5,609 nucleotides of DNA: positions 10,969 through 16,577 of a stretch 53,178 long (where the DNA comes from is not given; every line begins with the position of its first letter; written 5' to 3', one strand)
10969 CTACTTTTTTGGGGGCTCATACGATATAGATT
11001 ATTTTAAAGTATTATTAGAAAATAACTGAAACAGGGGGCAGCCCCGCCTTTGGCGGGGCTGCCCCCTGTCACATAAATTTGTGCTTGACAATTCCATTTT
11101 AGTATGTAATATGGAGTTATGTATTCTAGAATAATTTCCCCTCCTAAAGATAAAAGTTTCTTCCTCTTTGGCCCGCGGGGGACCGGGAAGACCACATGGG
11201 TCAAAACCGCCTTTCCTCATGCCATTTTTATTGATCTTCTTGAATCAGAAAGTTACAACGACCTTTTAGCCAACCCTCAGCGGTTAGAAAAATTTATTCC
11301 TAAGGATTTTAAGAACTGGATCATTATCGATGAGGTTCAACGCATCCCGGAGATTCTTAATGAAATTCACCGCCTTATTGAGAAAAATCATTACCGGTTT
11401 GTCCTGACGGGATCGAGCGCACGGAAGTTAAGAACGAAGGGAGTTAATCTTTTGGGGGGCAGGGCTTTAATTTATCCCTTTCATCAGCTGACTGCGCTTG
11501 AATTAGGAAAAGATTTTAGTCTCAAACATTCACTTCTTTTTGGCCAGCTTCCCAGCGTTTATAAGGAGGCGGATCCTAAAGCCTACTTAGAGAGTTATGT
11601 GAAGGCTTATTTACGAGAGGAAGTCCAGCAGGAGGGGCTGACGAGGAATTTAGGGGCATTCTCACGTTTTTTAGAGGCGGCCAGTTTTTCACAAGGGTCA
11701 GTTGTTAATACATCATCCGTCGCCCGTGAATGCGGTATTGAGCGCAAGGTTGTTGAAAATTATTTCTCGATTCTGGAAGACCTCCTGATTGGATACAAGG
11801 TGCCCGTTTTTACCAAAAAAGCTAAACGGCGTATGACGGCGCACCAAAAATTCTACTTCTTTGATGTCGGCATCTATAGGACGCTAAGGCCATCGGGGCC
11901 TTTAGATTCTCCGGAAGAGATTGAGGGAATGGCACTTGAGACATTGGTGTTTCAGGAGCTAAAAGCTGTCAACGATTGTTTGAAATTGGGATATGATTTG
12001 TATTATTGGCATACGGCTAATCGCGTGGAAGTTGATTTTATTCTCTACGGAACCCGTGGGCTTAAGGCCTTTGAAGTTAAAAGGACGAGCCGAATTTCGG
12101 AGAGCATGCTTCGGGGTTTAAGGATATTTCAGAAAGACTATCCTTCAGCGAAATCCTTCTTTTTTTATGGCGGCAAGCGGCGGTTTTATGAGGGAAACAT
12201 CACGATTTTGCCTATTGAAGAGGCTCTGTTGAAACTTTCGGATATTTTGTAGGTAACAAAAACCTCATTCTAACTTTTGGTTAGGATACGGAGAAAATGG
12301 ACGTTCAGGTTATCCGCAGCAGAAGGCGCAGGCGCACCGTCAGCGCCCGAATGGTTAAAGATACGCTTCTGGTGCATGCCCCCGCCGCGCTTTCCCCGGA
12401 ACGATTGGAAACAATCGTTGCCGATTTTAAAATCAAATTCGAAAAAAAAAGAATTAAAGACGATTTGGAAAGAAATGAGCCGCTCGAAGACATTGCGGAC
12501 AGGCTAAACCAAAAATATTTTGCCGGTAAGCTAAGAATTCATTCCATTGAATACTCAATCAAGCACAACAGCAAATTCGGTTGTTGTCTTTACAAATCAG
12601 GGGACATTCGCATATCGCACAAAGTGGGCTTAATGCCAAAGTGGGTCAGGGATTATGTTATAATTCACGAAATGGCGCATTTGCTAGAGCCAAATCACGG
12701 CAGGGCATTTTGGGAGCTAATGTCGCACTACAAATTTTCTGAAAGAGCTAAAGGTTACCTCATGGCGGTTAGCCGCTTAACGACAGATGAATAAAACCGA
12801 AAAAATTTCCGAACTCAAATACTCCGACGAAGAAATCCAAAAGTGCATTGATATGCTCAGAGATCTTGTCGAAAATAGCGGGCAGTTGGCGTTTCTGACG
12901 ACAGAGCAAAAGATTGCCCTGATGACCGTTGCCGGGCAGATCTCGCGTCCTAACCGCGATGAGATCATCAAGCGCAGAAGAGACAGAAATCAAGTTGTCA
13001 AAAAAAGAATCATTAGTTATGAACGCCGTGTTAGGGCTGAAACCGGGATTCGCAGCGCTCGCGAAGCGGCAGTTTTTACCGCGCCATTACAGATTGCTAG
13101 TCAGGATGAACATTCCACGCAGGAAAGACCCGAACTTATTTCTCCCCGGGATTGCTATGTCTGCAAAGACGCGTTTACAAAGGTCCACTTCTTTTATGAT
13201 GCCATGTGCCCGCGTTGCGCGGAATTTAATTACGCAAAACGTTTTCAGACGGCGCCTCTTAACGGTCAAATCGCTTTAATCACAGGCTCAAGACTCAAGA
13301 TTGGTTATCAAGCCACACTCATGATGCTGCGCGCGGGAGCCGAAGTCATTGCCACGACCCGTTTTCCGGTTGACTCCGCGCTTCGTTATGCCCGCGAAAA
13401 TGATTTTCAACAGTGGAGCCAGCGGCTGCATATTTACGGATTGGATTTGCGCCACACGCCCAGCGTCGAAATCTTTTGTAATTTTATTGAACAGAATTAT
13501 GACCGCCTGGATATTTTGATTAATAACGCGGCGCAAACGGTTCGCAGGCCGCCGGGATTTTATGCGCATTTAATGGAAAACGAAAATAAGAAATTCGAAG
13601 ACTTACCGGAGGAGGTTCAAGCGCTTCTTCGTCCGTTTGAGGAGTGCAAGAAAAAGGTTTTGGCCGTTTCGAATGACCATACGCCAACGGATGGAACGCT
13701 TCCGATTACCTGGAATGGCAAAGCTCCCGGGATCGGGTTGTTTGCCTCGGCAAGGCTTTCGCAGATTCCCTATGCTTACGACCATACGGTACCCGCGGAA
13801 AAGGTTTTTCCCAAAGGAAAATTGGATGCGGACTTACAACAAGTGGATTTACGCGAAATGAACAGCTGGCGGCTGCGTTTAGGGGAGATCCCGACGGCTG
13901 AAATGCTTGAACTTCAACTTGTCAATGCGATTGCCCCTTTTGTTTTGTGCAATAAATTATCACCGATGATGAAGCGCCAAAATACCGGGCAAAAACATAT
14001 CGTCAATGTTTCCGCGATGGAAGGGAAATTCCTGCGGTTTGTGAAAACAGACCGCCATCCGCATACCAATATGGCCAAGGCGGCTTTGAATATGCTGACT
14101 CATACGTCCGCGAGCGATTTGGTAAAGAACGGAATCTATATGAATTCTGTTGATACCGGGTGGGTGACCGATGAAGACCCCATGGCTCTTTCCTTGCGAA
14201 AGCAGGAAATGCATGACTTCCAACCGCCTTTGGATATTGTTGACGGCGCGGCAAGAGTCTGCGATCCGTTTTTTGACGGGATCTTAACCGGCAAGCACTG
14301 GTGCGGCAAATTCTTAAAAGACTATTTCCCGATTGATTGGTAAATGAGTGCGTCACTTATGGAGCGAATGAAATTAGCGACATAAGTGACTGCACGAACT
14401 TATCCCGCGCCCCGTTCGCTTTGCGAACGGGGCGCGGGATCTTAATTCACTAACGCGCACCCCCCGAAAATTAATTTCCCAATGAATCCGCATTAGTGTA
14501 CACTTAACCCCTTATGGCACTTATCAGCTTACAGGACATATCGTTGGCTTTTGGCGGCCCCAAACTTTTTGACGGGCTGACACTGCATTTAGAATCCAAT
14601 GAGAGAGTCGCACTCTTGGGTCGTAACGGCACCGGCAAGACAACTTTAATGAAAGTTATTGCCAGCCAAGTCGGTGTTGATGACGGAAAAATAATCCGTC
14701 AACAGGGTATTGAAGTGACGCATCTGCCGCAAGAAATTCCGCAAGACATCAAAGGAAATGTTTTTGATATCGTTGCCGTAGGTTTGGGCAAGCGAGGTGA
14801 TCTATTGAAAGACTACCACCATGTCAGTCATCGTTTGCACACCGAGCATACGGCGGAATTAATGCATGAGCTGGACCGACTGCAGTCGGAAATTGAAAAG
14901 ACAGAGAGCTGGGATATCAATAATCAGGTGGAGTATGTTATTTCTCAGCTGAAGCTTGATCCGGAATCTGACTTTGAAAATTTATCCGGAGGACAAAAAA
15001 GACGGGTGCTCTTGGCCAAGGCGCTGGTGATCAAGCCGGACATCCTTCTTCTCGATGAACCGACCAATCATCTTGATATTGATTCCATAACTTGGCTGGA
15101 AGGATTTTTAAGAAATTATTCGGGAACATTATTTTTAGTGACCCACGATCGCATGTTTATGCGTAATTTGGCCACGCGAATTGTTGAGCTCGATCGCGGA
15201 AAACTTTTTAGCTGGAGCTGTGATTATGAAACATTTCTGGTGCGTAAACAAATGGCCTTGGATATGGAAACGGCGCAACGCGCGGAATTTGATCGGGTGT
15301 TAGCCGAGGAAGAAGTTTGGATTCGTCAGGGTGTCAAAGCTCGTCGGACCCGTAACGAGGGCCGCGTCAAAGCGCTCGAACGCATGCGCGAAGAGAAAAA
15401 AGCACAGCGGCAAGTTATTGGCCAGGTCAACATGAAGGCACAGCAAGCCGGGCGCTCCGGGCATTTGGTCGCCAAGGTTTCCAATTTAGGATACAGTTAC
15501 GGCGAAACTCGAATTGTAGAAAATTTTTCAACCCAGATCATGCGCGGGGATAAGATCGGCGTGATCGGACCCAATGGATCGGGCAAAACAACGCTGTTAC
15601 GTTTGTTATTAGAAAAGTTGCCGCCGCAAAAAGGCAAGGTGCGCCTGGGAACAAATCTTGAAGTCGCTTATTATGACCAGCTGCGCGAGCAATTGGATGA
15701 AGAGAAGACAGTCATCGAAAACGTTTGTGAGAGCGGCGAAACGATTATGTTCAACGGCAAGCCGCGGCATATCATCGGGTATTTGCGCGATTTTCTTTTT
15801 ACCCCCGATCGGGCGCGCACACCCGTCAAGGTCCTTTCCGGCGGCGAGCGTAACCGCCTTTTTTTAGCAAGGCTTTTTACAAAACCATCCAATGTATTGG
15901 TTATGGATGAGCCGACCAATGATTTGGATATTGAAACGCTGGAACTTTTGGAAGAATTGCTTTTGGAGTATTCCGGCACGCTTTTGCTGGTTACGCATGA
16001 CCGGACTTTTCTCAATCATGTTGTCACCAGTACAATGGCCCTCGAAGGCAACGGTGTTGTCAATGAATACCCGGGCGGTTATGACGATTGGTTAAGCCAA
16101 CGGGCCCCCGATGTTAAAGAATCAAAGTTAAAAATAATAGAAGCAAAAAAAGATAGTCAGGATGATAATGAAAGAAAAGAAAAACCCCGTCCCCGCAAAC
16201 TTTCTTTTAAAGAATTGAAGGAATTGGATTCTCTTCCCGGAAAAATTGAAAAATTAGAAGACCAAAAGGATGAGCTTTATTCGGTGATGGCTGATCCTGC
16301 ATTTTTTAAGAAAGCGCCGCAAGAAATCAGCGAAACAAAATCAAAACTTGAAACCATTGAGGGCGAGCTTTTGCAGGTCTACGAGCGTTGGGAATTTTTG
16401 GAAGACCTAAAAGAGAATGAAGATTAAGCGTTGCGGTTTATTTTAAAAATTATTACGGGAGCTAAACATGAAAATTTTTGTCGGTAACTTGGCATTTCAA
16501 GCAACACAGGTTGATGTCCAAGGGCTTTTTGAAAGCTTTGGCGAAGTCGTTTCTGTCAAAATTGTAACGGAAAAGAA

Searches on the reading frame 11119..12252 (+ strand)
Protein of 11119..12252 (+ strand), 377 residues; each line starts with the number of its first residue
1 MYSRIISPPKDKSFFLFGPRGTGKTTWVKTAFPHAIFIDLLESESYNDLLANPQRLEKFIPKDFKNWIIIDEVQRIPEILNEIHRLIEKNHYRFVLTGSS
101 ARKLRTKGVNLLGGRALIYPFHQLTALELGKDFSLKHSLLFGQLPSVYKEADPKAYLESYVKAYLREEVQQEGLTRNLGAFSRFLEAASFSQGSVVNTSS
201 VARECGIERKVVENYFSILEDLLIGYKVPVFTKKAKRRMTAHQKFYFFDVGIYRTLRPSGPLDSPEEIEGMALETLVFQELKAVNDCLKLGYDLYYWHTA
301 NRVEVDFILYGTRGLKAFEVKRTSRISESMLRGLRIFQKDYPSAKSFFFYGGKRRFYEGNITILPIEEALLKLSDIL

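Call 63: search_protein_families(library=pfam, proteins=[window:11119-12252:+], max_evalue=0.00001)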
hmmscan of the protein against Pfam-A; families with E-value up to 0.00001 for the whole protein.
window:11119-12252:+ (377 aa): 3 families
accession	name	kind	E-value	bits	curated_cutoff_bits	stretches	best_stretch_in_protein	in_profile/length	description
PF13635.12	DUF4143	-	3.7e-30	105.2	28.1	1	167-322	2-159/160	Domain of unknown function (DUF4143)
PF13173.12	AAA_14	-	2.8e-19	69.8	27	1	12-126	3-125/129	AAA domain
PF13401.12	AAA_22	-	3.5e-06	27.8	27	0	47-99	66-123/130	AAA domain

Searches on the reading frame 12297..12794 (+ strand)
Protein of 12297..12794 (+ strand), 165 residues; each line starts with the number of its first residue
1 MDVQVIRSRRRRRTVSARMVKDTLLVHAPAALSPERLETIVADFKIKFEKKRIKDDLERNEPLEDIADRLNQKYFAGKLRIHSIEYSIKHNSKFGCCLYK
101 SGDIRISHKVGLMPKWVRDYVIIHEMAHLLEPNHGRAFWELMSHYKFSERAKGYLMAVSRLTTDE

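Call 63: search_protein_families(library=pfam, proteins=[window:12297-12794:+], max_evalue=0.00001)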
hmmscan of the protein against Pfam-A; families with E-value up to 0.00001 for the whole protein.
window:12297-12794:+ (165 aa): 2 families
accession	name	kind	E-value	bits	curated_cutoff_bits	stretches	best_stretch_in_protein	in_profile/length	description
PF01863.23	YgjP-like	-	4.2e-19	69.8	26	1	51-145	101-193/207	YgjP-like, metallopeptidase domain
PF10263.15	SprT-like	-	5.9e-07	29.7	25.6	1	64-142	2-92/108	SprT-like family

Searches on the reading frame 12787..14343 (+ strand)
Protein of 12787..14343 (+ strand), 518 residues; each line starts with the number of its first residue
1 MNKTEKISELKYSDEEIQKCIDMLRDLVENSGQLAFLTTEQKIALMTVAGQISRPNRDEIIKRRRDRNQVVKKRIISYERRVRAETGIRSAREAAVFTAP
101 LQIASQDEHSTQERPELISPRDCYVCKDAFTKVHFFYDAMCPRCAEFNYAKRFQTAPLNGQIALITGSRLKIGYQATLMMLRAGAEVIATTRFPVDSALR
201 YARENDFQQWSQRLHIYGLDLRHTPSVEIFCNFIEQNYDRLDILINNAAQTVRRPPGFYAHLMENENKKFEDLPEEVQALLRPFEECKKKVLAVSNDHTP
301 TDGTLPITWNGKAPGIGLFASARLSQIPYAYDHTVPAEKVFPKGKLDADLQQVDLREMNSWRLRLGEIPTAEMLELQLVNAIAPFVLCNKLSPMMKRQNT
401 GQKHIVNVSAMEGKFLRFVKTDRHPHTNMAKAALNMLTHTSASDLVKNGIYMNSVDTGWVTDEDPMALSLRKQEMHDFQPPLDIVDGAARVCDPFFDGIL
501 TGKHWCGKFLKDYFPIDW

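Call 63: search_protein_families(library=pfam, proteins=[window:12787-14343:+], max_evalue=0.00001)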
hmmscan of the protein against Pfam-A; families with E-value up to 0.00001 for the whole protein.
window:12787-14343:+ (518 aa): 2 families
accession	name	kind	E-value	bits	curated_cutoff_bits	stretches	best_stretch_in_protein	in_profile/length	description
PF00106.31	adh_short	-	2.1e-19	70.2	26.6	2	161-253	1-90/195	short chain dehydrogenase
PF13561.12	adh_short_C2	-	3.8e-15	56.6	27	1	365-462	89-178/236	Enoyl-(Acyl carrier protein) reductase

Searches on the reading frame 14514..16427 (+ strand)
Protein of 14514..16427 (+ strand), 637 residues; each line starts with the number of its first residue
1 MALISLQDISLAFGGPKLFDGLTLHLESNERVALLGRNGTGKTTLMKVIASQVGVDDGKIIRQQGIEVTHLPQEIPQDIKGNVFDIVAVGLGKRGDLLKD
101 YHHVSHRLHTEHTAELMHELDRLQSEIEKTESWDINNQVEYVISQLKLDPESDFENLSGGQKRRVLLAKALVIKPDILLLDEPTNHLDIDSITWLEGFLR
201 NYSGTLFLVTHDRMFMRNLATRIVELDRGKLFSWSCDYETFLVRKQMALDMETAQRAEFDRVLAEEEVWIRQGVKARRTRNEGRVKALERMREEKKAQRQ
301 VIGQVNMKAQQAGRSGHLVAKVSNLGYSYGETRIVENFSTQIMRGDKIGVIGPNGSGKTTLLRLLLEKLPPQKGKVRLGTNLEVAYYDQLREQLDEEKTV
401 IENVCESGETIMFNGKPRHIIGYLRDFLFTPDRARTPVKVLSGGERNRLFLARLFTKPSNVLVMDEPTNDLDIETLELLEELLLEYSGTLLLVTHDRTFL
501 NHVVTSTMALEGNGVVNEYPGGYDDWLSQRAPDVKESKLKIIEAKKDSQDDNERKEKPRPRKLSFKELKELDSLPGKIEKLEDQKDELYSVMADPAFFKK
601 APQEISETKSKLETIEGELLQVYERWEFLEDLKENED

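Call 64: search_protein_families(library=pfam, proteins=[window:14514-16427:+], max_evalue=0.00001)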
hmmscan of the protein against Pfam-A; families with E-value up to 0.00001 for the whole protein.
window:14514-16427:+ (637 aa): 14 families
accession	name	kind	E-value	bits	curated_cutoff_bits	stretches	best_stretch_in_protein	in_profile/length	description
PF00005.33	ABC_tran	-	7.3e-48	163.1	25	2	20-185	2-137/137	ABC transporter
PF16326.10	ABC_tran_CTD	-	2.9e-18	66.3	32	1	562-630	1-68/69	ABC transporter C-terminal domain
PF13304.12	AAA_21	-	6.6e-16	59.7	27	0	137-212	221-299/304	AAA domain, putative AbiEii toxin, Type IV TA system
PF02463.25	SMC_N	-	4.2e-13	49.7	40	0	31-219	26-205/220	RecF/RecN/SMC N terminal domain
PF12848.13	ABC_tran_Xtn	-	7.6e-11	42.4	25.9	1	224-299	1-78/85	ABC transporter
PF13401.12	AAA_22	-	2.9e-09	37.8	27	0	350-483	10-108/130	AAA domain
PF13191.12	AAA_16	-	3e-09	38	32.6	0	350-484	29-157/167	AAA ATPase domain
PF13555.12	AAA_29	-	2e-07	31.1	27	0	18-46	11-39/61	P-loop containing region of AAA domain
PF13604.12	AAA_30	-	4.6e-07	30.2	27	0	349-407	22-79/191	AAA domain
PF00004.35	AAA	-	6.9e-07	30.2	21.2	0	33-69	2-35/131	ATPase family associated with various cellular activities (AAA)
PF02367.23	TsaE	-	1.4e-06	28.7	26.6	0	24-57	16-49/128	Threonylcarbamoyl adenosine biosynthesis protein TsaE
PF05729.18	NACHT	-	1.6e-06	28.5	26.7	0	31-53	2-24/167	NACHT domain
PF01637.24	ATPase_2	-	1.8e-06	28.4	33.2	0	350-403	25-70/225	ATPase domain predominantly from Archaea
PF20720.3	nSTAND3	-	6.9e-06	26.3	27.2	0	25-53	13-41/155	Novel STAND NTPase 3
